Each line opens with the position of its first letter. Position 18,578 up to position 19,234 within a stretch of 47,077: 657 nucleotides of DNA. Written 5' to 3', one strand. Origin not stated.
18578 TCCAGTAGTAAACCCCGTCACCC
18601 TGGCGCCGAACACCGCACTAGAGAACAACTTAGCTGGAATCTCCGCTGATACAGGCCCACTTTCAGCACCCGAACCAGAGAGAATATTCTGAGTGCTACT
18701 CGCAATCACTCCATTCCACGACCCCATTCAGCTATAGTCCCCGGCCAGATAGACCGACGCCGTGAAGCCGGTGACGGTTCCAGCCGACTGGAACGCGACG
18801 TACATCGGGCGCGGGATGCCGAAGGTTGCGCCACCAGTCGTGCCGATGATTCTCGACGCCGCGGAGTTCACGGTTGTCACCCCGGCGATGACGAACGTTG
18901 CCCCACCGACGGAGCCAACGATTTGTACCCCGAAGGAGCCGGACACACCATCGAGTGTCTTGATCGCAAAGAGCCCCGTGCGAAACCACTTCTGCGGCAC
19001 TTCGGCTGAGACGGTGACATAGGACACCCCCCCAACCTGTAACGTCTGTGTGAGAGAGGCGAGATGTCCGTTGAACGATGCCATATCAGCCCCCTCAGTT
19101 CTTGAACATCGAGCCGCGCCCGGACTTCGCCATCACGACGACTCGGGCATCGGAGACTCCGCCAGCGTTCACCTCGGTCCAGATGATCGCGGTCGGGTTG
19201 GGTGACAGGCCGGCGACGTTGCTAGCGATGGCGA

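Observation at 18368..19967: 'IGGATF' paralog family: four copies of a ~120-aa domain in three tandem genes between terminase and portal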

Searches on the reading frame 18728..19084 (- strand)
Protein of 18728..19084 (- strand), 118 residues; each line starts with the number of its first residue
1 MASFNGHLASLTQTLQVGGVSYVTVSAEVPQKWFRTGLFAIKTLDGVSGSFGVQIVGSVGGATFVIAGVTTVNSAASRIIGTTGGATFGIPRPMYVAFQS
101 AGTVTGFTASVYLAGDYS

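Call 6: search_protein_families(library=pfam, proteins=[window:18728-19084:-], max_evalue=1)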
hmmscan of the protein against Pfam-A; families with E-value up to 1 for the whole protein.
window:18728-19084:- (118 aa): 0 families

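Call 7: search_protein_families(library=phrogs, proteins=[window:18728-19084:-], max_evalue=1)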
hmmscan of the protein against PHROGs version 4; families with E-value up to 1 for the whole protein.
window:18728-19084:- (118 aa): 2 families
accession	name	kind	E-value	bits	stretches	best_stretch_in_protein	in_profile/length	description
phrog_29845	-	unknown function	0.18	13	1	62-103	42-83/121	-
phrog_2288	-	unknown function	0.22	12.7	1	12-41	17-44/79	-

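Call 10: search_dna_similar(query=window:18728-19084:-, collection=phages, mode=protein, max_evalue=0.01, max_rows=30)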
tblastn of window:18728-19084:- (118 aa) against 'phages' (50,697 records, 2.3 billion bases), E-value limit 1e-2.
No match.

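Call 11: find_homologous_proteins(query=window:18728-19084:-, max_evalue=0.01)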
Query window:18728-19084:- (118 aa): 4 proteins with E <= 0.01 among 32 candidates.
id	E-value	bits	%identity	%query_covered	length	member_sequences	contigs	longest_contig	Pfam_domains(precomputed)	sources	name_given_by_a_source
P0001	6.3e-66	237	100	100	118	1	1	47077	-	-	-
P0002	1.1e-20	92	47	99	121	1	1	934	-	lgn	-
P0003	1.6e-19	88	46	99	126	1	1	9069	-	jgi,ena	-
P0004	1.2e-15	75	42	99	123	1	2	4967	-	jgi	jgi:hypothetical protein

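Call 13: find_encoding_contigs(protein=P0003, flank=10000)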
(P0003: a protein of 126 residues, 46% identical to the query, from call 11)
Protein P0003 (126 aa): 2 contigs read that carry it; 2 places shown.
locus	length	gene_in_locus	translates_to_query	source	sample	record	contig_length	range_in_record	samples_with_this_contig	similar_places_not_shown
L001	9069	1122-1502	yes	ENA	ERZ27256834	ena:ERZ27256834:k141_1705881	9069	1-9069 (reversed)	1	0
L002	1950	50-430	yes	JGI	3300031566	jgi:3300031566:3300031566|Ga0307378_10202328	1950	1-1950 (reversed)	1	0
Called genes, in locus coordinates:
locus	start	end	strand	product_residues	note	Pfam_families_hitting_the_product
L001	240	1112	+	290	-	-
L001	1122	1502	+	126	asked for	-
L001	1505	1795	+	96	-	-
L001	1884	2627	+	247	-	-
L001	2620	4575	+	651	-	PF23899:SU10_portal (faint)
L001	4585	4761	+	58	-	-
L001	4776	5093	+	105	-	-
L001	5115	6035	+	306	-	-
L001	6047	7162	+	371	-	-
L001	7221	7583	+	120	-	-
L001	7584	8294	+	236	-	-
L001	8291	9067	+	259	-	?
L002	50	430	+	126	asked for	-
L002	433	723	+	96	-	-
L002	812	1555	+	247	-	-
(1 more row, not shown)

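Call 14: find_encoding_contigs(protein=P0004, flank=10000)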
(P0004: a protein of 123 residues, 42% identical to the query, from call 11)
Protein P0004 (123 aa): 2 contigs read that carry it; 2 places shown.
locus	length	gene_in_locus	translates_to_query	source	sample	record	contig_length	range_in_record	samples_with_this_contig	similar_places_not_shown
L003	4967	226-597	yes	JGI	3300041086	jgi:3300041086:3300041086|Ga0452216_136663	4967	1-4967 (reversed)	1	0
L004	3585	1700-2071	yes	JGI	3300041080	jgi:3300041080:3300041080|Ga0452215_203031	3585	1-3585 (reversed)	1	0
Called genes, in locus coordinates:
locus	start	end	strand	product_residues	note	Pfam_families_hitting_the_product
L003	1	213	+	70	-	?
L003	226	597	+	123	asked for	-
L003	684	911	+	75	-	-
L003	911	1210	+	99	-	-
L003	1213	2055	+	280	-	-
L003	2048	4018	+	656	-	-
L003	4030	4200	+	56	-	-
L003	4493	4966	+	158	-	?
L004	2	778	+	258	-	?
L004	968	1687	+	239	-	-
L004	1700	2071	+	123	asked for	-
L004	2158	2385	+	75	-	-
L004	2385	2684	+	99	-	-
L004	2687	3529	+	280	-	-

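Call 31: find_homologous_proteins(query=A2, max_evalue=0.1)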
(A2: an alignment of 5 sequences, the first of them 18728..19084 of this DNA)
Query A2 (5 sequences) (118 aa, profile of the alignment): 71 proteins with E <= 0.1 among 8000 candidates.
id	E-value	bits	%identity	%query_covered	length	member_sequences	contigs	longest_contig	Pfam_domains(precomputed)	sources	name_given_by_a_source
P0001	7.5e-48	179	100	100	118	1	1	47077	-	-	-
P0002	1.2e-45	172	47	99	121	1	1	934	-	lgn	-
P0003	1.3e-45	172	46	99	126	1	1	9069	-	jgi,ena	-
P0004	3.2e-41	158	42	99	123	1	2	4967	-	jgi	jgi:hypothetical protein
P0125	4.5e-39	151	43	99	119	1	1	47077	-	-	-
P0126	4.6e-39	151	46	99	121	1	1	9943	-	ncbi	-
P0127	8.6e-37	144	51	99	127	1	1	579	-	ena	-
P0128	3.6e-34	135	52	99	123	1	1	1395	-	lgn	-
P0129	1.7e-33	133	54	99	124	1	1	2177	-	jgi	jgi:hypothetical protein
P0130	5.2e-33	132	49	100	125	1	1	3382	-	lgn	-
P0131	5.3e-33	132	49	84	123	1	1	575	-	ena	-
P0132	1.8e-32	130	46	99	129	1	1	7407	-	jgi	jgi:hypothetical protein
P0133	2.4e-32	129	45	100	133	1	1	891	-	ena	-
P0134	8.2e-32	128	44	99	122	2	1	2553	-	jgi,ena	-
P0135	3.7e-31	126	42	99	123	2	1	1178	-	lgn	-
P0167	9.5e-22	95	40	99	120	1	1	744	-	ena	-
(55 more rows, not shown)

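Call 37: search_solved_structures(query=A3, max_evalue=10)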
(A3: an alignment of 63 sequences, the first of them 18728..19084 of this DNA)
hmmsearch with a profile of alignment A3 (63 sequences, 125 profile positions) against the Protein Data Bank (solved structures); distinct sequences matched with E-value up to 10: 2.
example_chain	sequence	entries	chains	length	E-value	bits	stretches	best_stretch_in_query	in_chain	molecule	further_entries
3tx1_A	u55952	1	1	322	0.64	13.3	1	27-76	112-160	UDP-N-acetylenolpyruvoylglucosamine reductase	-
3df7_A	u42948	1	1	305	0.74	13.1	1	20-63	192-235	Putative ATP-grasp superfamily protein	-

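Call 44: predict_structure(alignment_id=A3)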
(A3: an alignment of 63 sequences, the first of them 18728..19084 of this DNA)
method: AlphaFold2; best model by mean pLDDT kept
length: 118 residues; sequences in the alignment: 63
mean_pLDDT: 89.4   pTM: 0.80
mean pLDDT of the five models: 89.4, 87.9, 87.5, 87.3, 86.1
residues with pLDDT >= 90: 64; 70-90: 52; 50-70: 2; < 50: 0
segments of 3 or more residues with pLDDT < 50: none
pLDDT, mean of each block of 10 residues (from residue 1): 90 91 93 90 88 91 90 89 80 93 90 90
secondary structure, 60 per line:
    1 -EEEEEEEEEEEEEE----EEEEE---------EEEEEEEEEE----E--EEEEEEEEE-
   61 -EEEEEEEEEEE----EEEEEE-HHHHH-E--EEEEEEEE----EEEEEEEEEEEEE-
elements in order: E2-15 E20-24 E34-43 E51-59 E62-72 E77-82 H84-88 E93-100 E105-117
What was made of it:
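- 18728..19084 (-): Gene for the 118-aa single jelly-roll protein, the orthologue of the single small gene of related phages; VGGATF at 18893-18910. AF2 pLDDT 89.4 with 8 strands (call 44).
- On BPP-1-type jellyroll cement protein (Bbp16): The AF2 model of the 118-aa protein has 8 strands and pLDDT 89.4 (call 44).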

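Call 46: fold_search(model_id=the predicted structure, library=pdb)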
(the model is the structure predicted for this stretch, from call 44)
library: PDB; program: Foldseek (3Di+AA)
matches with E <= 10: 1575; with E <= 0.001: 3
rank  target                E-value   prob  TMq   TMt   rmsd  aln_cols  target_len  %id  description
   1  7ula_A                3.9e-04  1.00  0.53  0.19   4.7       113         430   13  Structure of the Pseudomonas putida AlgKX modification and secretion complex (released 2022-12-14)
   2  6s44                  5.4e-04  1.00  0.43  0.37   6.9       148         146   15  Faba bean necrotic stunt virus (FBNSV) (released 2020-07-15)
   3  3x0t_A                7.2e-04  1.00  0.51  0.54   4.9       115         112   16  Crystal structure of PirA (released 2015-08-26)
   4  7fcn_A                1.4e-03  1.00  0.42  0.48   6.2       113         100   12  Crystal strcture of PirA insecticidal protein from Photorhabdus akhurstii (released 2022-07-20)
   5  5ehd_h                1.5e-03  0.99  0.38  0.40   6.2       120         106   13  Crystal structure of human nucleophosmin-core in complex with cytochrome c (released 2016-11-09)
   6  4n8m_B                1.6e-03  0.98  0.35  0.37   6.5       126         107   14  Structural polymorphism in the N-terminal oligomerization domain of NPM1 (released 2014-03-12)
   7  1w90_A                1.7e-03  1.00  0.46  0.39   6.9       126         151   11  CBM29-2 mutant D114A: Probing the Mechanism of Ligand Recognition by Family 29 Carbohydrate Binding Modules (released 2005-03-18)
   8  8c38_D                2.2e-03  1.00  0.49  0.41   6.9       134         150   12  Contracted cowpea chlorotic mottle virus (released 2023-10-18)
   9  9i0y_0                2.3e-03  1.00  0.51  0.53   4.5       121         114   14  Recombinant Ena2A fibers (released 2025-03-12)
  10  7a02_A                2.3e-03  1.00  0.47  0.49   5.3       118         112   14  Bacillus endospore appendages form a novel family of disulfide-linked pili (released 2021-04-28)
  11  7pe2_A                2.3e-03  1.00  0.48  0.40   6.7       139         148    5  Cryo-EM structure of BMV-derived VLP expressed in E. coli (eVLP) (released 2022-03-02)
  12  9i0y_a                2.4e-03  1.00  0.52  0.53   4.6       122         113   13  Recombinant Ena2A fibers (released 2025-03-12)
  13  8c38_I                2.4e-03  1.00  0.52  0.40   5.6       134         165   12  Contracted cowpea chlorotic mottle virus (released 2023-10-18)
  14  1gwm_A                2.4e-03  1.00  0.48  0.40   6.8       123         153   10  Carbohydrate binding module family29 complexed with glucohexaose (released 2003-03-20)
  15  7pe1_AA               2.6e-03  1.00  0.47  0.37   6.4       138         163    5  Cryo-EM structure of BMV-derived VLP expressed in E. coli and assembled in the presence of tRNA (tVLP) (released 2022-03-02)
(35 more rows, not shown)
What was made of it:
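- On BPP-1-type jellyroll cement protein (Bbp16): Its Foldseek hits are jelly-roll proteins (call 46).
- Closest known: Carbohydrate-binding modules and lectin-like beta-sandwiches. Same: Same generic fold at TM about 0.45-0.53 (call 46), and a glycosyltransferase neighbour.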

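Call 80: search_protein_families(library=ncbifam, proteins=[window:18728-19084:-], max_evalue=0.1)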
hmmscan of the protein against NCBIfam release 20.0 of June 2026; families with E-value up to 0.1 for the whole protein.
window:18728-19084:- (118 aa): 1 family
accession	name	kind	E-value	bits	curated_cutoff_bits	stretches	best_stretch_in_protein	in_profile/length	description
NF052563.1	PlprenPhTpPopt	equivalog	0.0062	16.1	400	1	21-84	141-206/277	polyprenyl-phosphate transporter PopT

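Call 81: search_protein_families(library=padloc, proteins=[window:18728-19084:-], max_evalue=0.1)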
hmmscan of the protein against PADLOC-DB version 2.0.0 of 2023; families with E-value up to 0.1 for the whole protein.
window:18728-19084:- (118 aa): 0 families

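Call 92: search_protein_families(library=phrogs, alignment_id=A3, max_evalue=0.01)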
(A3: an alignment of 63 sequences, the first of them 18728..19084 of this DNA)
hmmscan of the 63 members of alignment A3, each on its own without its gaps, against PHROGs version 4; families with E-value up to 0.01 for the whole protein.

A. member 1, window:18728-19084:- (118 aa): 0 families

B. families by the number of members that match (of 63 scanned): 0 families

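Call 97: find_encoding_contigs(protein=P0167, flank=2000, max_places=3)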
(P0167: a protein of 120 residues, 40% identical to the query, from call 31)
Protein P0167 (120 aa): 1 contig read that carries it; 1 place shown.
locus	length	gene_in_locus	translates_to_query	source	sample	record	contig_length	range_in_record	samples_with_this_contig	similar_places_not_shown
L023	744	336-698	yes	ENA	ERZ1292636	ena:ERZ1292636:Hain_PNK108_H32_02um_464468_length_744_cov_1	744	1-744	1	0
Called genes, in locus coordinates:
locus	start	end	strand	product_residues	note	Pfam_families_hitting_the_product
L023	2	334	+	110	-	?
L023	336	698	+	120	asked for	-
